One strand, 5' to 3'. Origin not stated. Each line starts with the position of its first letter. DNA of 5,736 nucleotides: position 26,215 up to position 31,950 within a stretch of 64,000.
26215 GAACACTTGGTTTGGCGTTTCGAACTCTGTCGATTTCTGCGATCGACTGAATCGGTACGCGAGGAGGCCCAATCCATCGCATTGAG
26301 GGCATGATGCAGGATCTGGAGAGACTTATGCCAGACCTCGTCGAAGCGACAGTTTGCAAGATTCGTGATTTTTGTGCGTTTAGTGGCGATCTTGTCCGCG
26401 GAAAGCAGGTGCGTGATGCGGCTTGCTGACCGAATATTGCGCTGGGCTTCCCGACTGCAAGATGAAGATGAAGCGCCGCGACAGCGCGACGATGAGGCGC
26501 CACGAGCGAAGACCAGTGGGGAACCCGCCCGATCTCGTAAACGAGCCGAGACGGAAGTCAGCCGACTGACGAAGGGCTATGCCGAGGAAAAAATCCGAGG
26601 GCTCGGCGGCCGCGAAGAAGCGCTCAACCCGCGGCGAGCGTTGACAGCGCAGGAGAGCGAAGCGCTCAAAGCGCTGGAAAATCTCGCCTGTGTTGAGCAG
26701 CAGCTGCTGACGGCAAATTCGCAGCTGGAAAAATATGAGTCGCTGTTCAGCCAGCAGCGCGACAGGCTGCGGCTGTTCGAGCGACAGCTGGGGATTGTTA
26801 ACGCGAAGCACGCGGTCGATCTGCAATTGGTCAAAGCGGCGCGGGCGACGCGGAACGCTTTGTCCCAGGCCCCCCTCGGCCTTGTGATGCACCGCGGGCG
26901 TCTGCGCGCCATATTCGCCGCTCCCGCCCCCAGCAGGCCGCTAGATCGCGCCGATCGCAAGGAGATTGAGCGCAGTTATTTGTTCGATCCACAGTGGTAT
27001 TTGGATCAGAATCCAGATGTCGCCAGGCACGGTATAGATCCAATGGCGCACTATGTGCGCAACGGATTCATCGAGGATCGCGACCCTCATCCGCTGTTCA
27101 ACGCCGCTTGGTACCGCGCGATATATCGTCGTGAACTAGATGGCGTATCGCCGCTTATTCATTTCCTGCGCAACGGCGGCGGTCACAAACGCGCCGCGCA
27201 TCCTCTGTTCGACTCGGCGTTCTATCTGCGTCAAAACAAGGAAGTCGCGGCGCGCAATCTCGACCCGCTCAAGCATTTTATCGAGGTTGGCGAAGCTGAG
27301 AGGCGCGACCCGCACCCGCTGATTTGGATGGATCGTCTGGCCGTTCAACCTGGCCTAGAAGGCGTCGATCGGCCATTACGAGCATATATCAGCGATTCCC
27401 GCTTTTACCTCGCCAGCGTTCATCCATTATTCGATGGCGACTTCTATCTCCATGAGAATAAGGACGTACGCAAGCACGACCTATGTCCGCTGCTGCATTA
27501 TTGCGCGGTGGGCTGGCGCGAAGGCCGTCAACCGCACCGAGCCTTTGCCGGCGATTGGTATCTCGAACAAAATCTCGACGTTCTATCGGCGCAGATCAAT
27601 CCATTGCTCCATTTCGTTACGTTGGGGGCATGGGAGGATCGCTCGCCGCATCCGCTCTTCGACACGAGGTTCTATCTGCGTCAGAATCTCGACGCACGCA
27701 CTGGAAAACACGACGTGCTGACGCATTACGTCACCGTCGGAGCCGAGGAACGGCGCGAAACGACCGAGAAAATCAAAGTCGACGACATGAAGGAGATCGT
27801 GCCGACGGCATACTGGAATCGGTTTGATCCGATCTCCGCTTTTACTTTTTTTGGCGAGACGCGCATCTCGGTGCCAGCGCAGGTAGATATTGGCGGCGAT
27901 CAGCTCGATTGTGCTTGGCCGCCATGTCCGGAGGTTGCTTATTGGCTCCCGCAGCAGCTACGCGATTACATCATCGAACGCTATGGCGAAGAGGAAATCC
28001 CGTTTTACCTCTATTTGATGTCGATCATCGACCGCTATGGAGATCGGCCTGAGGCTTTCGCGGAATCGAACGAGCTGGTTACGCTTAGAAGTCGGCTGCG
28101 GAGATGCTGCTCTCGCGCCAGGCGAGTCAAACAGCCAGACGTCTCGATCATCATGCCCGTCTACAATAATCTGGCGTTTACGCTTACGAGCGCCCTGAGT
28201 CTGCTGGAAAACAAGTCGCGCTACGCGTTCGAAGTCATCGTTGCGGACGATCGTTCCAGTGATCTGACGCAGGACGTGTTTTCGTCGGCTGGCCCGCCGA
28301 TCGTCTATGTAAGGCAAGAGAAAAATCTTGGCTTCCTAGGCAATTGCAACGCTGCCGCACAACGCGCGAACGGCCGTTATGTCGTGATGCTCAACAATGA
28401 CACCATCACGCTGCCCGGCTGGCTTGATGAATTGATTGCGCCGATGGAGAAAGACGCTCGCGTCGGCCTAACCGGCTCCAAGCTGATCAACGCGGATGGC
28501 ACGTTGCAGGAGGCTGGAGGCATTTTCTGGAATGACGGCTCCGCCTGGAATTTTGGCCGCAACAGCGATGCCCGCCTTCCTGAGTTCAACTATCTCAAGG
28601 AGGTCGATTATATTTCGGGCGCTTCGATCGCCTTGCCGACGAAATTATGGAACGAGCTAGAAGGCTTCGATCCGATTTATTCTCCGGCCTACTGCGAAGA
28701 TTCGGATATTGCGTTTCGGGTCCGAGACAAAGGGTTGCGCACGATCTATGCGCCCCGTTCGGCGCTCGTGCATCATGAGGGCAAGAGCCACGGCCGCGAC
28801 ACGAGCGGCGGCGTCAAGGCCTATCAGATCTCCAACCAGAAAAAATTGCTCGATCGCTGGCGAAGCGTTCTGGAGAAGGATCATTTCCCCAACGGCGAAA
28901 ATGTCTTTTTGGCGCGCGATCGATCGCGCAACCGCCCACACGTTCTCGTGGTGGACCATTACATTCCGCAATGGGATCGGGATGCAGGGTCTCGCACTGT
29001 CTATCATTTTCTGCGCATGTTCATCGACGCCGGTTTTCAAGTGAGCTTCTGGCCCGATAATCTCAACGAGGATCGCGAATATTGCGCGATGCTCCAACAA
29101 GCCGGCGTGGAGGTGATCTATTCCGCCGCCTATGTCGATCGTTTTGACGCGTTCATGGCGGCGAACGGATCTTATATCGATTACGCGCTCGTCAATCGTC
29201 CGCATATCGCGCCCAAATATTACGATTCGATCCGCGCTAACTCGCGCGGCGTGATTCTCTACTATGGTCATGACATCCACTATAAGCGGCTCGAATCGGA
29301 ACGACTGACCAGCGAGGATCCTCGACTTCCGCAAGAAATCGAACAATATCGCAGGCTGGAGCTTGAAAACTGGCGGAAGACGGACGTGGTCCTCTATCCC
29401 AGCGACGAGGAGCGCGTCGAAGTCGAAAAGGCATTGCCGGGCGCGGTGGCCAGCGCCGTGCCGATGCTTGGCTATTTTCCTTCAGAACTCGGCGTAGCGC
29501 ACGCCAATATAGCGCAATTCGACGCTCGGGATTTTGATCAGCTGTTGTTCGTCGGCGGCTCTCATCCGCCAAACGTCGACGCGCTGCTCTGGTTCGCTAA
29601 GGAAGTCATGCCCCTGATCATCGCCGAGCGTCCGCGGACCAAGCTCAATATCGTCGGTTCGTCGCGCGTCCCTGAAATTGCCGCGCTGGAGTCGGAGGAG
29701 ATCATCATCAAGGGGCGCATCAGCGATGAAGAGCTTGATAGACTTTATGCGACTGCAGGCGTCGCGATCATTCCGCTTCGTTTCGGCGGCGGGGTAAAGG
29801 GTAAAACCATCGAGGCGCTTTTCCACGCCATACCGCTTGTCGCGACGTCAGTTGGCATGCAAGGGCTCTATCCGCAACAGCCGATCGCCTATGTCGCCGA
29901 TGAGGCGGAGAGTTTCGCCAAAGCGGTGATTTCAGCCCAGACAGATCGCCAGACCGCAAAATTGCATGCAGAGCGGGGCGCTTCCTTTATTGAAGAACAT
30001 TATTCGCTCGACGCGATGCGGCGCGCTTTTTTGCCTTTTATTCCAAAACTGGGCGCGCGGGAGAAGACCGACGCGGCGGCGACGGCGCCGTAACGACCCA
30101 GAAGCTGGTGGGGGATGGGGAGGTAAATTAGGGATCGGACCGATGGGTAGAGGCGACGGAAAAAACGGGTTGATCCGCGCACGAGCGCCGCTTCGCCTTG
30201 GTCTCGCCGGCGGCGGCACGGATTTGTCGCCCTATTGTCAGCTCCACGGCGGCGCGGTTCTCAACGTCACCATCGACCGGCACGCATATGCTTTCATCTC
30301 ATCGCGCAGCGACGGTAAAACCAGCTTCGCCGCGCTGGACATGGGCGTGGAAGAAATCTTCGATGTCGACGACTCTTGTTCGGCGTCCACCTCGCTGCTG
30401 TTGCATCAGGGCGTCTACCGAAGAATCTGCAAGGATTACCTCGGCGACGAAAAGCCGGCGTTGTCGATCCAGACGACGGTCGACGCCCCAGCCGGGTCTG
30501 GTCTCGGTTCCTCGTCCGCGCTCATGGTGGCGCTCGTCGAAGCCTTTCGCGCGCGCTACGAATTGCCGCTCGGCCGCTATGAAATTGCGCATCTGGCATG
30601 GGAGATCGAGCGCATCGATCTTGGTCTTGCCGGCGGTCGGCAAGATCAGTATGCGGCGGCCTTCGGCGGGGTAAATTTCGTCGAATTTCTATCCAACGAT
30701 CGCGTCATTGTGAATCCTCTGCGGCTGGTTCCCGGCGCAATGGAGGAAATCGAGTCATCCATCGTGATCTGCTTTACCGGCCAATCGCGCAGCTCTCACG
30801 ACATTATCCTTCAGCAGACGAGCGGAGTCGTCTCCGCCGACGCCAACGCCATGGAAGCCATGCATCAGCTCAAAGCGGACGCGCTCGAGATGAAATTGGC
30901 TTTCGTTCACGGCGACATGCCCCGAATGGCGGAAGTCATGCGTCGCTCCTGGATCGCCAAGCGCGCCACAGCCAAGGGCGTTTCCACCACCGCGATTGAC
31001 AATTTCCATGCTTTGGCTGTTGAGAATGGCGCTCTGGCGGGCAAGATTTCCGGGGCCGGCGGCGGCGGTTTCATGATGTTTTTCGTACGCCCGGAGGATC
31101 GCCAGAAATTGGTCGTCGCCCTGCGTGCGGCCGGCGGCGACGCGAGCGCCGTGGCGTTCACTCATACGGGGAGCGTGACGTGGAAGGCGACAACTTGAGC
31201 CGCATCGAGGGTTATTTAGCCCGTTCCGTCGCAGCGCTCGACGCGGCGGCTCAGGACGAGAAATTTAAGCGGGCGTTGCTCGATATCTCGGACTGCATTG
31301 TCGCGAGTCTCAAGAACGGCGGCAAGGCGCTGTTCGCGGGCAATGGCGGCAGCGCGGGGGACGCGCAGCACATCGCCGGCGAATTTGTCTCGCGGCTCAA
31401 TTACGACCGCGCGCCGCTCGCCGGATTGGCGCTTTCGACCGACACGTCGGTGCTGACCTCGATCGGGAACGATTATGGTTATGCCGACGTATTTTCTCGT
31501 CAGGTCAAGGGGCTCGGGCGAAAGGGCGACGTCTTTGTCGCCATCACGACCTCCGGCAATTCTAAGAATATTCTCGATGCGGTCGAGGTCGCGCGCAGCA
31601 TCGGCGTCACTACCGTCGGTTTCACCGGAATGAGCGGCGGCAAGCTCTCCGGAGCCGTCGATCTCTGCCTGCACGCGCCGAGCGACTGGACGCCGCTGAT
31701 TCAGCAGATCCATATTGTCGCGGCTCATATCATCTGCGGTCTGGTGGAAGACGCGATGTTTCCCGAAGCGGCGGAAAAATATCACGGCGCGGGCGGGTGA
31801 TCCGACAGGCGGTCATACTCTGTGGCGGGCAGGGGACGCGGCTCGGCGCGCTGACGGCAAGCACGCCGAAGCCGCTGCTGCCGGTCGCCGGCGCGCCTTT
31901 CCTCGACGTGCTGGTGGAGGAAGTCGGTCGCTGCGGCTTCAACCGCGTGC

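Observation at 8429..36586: About 28-kb mosaic glycan/lipid tailoring island with an unusually dense modification toolkit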

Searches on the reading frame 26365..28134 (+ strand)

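Call 44: search_protein_families(library=pfam, max_evalue=5, proteins=[window:26365-28134:+])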
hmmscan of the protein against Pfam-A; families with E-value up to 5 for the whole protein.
window:26365-28134:+ (590 aa): 1 family
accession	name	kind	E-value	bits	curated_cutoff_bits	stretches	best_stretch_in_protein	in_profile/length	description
PF08614.16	ATG16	-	0.31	11.6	33.7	1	28-146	31-136/200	Autophagy protein 16 (ATG16)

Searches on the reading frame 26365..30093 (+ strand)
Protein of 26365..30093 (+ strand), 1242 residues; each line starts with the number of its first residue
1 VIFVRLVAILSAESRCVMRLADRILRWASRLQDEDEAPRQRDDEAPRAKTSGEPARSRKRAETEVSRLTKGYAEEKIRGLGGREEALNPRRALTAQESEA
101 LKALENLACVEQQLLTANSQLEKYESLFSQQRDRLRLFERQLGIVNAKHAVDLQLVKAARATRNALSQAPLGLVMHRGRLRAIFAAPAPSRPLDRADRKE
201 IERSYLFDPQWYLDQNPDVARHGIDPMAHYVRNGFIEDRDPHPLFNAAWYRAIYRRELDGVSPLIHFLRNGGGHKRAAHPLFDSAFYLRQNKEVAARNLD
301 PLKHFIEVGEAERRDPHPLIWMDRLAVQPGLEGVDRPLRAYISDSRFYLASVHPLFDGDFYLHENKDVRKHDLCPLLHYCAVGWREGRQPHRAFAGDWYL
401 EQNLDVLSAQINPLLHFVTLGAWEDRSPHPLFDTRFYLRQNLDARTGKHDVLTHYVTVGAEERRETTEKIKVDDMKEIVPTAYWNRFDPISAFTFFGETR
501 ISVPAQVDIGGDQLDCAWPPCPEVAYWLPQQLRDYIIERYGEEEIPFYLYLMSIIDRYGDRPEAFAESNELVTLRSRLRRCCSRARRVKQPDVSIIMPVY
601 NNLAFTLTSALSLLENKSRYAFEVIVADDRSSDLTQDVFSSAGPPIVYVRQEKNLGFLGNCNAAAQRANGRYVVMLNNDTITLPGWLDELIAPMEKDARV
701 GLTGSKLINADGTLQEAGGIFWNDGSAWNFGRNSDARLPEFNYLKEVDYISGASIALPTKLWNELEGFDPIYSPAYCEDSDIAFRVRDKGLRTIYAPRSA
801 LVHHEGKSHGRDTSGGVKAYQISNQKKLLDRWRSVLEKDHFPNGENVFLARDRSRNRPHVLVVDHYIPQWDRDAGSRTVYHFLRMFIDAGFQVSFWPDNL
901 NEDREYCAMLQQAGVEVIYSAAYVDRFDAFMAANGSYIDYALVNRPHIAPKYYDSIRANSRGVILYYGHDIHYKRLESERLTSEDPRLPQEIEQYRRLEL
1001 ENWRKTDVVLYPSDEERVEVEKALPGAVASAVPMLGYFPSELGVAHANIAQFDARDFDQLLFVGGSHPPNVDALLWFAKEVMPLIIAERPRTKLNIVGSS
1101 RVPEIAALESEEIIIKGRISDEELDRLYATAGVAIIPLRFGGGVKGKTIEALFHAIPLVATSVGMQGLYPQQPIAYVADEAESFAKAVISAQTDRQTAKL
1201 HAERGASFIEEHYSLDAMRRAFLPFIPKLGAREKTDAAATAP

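Call 4: search_protein_families(library=pfam, proteins=[window:26365-30093:+])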
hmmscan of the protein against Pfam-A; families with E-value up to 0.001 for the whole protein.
window:26365-30093:+ (1242 aa): 5 families
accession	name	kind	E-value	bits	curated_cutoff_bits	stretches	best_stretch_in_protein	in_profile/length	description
PF00535.33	Glycos_transf_2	-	2.7e-23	83.2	23.3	1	594-706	1-115/168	Glycosyl transferase family 2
PF13692.12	Glyco_trans_1_4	-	1.9e-17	64.3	27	1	1059-1191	3-139/142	Glycosyl transferases group 1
PF13641.12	Glyco_tranf_2_3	-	1.3e-12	48.7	27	1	591-807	1-215/230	Glycosyltransferase like family 2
PF13632.12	Glyco_trans_2_3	-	1.4e-06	28.7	27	1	672-806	1-125/198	Glycosyl transferase family group 2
PF13524.12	Glyco_trans_1_2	-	0.00064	20.1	25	0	1087-1217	10-137/144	Glycosyl transferase-like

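Call 14: search_protein_families(library=ncbifam, max_evalue=0.00001, proteins=[window:26365-30093:+])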
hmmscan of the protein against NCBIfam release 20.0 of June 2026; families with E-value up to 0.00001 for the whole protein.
window:26365-30093:+ (1242 aa): 12 families
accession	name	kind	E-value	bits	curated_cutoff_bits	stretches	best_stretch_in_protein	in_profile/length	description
TIGR03965.1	mycofact_glyco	equivalog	1.1e-21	77.3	280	1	589-804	72-281/467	mycofactocin biosynthesis glycosyltransferase MftF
TIGR03087.1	stp1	hypoth_equivalog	4.2e-21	75.6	316.65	1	1059-1217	226-385/397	TIGR03087 family PEP-CTERM/XrtA system glycosyltransferase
NF041875.1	EPS_EpsD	equivalog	1.7e-10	40.8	370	1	593-805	1-208/325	exopolysaccharide biosynthesis glycosyltransferase EpsD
NF047683.1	TeichurnBiosyTuaG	equivalog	3.6e-10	39.9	400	1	589-714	4-132/252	teichuronic acid biosynthesis protein TuaG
TIGR04283.1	glyco_like_mftF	equivalog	2.1e-08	34.1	182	1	593-701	1-105/221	TIGR04283 family arsenosugar biosynthesis glycosyltransferase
NF050050.1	ProtGlycPglI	equivalog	2.2e-08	33.8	500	1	591-716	2-129/306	GalNAc(5)-diNAcBac-PP-undecaprenol beta-1,3-glucosyltransferase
TIGR03937.1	PgaC_IcaA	equivalog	4.3e-08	32.5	422.3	1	586-704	40-161/407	poly-beta-1,6-N-acetyl-D-glucosamine synthase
NF053739.1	GlytfEpsEBac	equivalog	5.1e-08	32.2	450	1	591-713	1-126/265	glycosyltransferase EpsE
TIGR04440.1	glyco_TIGR04440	domain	9.2e-07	28.8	70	1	593-698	2-110/215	TIGR00180 family glycosyltransferase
NF007482.0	PRK10073.1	equivalog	2.6e-06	26.7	423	1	590-692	5-108/334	glycosyltransferase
TIGR03111.1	glyc2_xrt_Gpos1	hypoth_equivalog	5.1e-06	25.5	363.95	1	582-711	40-174/439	TIGR03111 family XrtG-associated glycosyltransferase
NF041394.1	GtaseAglG_Halo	equivalog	6.3e-06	25.7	440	0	593-805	3-216/304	glucosyl-dolichyl phosphate glucuronosyltransferase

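Call 55: search_solved_structures(query=window:26365-30093:+, max_evalue=0.01)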
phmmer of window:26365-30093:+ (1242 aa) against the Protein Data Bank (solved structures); distinct sequences matched with E-value up to 0.01: 11.
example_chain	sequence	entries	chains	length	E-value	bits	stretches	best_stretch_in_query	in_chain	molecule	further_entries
2z87_A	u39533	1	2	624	1.8e-11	45.7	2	592-706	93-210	Chondroitin synthase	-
2z86_A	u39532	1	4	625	1.8e-11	45.7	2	592-706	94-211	Chondroitin synthase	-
6e7i_A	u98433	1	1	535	4.5e-06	27.8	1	577-837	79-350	Polypeptide N-acetylgalactosaminyltransferase 2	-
6nqt_A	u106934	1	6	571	5.4e-06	27.5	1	577-837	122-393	Polypeptide N-acetylgalactosaminyltransferase 2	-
6egs_A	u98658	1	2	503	1.5e-05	26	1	577-837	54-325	Polypeptide N-acetylgalactosaminyltransferase 2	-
2ffu_A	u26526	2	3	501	2.1e-05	25.5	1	577-837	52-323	Polypeptide N-acetylgalactosaminyltransferase 2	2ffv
4d11_C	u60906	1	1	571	3e-05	25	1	577-837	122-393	POLYPEPTIDE GALNAC-TRANSFERASE T2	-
4d0t_A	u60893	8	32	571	3e-05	25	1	577-837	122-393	POLYPEPTIDE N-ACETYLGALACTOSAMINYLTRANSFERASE 2 | POLYPEPTIDE GALNAC-TRANSFERASE T2 | GALNAC-T2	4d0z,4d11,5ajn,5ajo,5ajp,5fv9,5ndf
6p61_A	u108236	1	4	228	0.0003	21.7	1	588-680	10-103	Glycosyltransferase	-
3bcv_A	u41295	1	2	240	0.0015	19.5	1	591-680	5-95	Putative glycosyltransferase protein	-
1xhb_A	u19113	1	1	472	0.009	16.8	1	577-728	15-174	Polypeptide N-acetylgalactosaminyltransferase 1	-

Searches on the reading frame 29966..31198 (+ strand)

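Call 4: search_protein_families(library=pfam, proteins=[window:29966-31198:+])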
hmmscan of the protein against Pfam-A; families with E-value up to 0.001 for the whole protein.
window:29966-31198:+ (410 aa): 2 families
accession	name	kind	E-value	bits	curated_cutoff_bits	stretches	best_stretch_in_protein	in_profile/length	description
PF00288.32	GHMP_kinases_N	-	3.9e-18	65.9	22.3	1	149-235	5-87/87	GHMP kinases N terminal domain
PF08544.19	GHMP_kinases_C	-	1.7e-09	38.4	21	1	312-390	4-83/85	GHMP kinases C terminal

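Call 14: search_protein_families(library=ncbifam, max_evalue=0.00001, proteins=[window:29966-31198:+])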
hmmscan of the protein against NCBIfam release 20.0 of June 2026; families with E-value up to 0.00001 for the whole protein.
window:29966-31198:+ (410 aa): 12 families
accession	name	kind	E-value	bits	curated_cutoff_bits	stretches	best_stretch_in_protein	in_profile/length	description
NF049969.1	GlMnHpPKinHddA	equivalog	2e-100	336.5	600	1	69-407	2-337/338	D-glycero-D-manno-heptose 7-phosphate kinase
NF009948.0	PRK13412.1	equivalog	3.5e-32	111.1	721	1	166-375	727-936/974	bifunctional fucokinase/fucose-1-phosphate guanylyltransferase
TIGR00549.1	mevalon_kin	equivalog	4.5e-24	85.4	163.05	1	95-371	16-274/276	mevalonate kinase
NF003036.0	PRK03926.1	equivalog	1.4e-20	73.6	403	1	165-402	75-295/302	mevalonate kinase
NF003006.0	PRK03817.1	equivalog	1.4e-17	63.8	443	1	71-243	3-165/352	galactokinase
NF003472.0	PRK05101.1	equivalog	2.1e-12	46.7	499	1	72-237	23-184/382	galactokinase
NF003705.0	PRK05322.1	equivalog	3.8e-11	42.3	385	1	75-274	25-216/388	galactokinase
TIGR00131.1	gal_kin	equivalog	1.4e-10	40.7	226.65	1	70-251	18-196/388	galactokinase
NF001816.0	PRK00555.1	equivalog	1.7e-10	40.4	509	1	167-259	93-185/363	galactokinase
TIGR00191.1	thrB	equivalog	6.5e-10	38.3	168.25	1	150-371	66-264/304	homoserine kinase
TIGR01920.1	Shik_kin_archae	equivalog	8.4e-09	35.2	126.85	1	151-240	53-145/266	shikimate kinase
NF002288.1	PRK01212.1-4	equivalog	6.9e-08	31.9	194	1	165-371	76-264/303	homoserine kinase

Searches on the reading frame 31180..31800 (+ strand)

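Call 4: search_protein_families(library=pfam, proteins=[window:31180-31800:+])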
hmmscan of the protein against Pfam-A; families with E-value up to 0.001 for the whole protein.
window:31180-31800:+ (206 aa): 2 families
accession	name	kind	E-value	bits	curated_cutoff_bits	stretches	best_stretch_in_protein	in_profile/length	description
PF13580.11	SIS_2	-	2.2e-23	83.2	27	1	28-150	16-138/138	SIS domain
PF01380.27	SIS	-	1.5e-07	31.8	25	1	99-169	37-107/131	SIS domain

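Call 14: search_protein_families(library=ncbifam, max_evalue=0.00001, proteins=[window:31180-31800:+])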
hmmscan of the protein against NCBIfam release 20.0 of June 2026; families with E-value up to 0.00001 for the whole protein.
window:31180-31800:+ (206 aa): 8 families
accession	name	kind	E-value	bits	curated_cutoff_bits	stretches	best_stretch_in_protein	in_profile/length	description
NF010546.0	PRK13936.1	equivalog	3.3e-55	186.9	276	1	7-196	5-195/197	phosphoheptose isomerase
TIGR00441.1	gmhA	equivalog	3.9e-52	176.4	209.45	1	39-190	3-154/154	D-sedoheptulose 7-phosphate isomerase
NF010547.0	PRK13938.1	equivalog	8.8e-42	143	320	1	27-194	25-192/196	D-sedoheptulose 7-phosphate isomerase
NF001628.0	PRK00414.1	equivalog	1.8e-40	138.6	265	1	13-193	10-190/192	D-sedoheptulose 7-phosphate isomerase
NF008138.0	PRK10886.1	equivalog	1.9e-38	132.2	352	1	7-196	3-193/196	DnaA initiator-associating protein DiaA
NF008458.0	PRK11337.1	equivalog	3.9e-07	29.3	378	1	113-199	186-270/293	MurR/RpiR family transcriptional regulator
NF040776.2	AlsR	equivalog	4.5e-06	25.8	400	1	114-195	175-254/279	transcriptional repressor AlsR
NF003915.0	PRK05441.1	subfamily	8.8e-06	24.9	168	0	30-163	45-179/300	N-acetylmuramic acid 6-phosphate etherase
